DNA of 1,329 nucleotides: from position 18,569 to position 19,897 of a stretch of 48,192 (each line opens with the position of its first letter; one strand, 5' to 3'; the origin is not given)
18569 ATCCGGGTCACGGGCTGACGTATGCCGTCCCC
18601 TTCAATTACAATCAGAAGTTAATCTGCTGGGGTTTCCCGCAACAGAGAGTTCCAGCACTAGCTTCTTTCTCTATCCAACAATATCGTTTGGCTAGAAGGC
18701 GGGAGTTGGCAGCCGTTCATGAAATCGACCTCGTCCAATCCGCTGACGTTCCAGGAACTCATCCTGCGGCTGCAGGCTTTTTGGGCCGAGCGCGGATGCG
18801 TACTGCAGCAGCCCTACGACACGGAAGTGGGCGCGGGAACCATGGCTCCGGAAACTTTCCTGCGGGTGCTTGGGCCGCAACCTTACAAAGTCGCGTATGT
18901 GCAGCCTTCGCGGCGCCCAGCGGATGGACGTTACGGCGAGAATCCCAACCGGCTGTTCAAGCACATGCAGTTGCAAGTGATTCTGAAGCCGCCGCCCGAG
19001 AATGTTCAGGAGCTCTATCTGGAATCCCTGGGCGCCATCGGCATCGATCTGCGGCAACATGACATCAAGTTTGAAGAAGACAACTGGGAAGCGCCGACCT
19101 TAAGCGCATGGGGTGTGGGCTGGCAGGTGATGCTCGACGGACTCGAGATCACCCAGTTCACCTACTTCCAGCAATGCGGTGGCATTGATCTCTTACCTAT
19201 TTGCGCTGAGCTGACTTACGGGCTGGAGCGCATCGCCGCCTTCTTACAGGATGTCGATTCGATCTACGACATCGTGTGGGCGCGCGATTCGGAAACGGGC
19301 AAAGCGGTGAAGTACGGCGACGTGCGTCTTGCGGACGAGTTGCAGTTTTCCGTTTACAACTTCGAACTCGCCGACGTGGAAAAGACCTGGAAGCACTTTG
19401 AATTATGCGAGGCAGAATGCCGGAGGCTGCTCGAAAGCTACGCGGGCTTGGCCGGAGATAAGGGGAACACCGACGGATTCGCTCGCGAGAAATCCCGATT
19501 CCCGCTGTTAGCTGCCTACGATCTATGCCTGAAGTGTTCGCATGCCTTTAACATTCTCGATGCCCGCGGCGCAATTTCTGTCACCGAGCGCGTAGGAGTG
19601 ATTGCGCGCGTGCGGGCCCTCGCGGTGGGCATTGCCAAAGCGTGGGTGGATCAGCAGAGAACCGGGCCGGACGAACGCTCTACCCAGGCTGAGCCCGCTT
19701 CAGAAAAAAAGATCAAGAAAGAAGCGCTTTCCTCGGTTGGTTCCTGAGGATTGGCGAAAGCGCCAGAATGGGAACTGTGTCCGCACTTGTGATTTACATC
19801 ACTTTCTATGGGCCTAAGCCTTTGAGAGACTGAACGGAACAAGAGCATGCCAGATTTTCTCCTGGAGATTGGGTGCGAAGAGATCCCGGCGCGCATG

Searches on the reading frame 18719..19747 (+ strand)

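Call 27: search_protein_families(library=pfam, proteins=[window:18719-19747:+], max_evalue=0.01)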
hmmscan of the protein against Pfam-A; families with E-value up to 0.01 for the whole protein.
window:18719-19747:+ (342 aa): 1 family
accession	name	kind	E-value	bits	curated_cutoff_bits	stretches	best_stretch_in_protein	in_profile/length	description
PF02091.20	tRNA-synt_2e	-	1.1e-127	425.5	27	1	11-313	1-277/278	Glycyl-tRNA synthetase alpha subunit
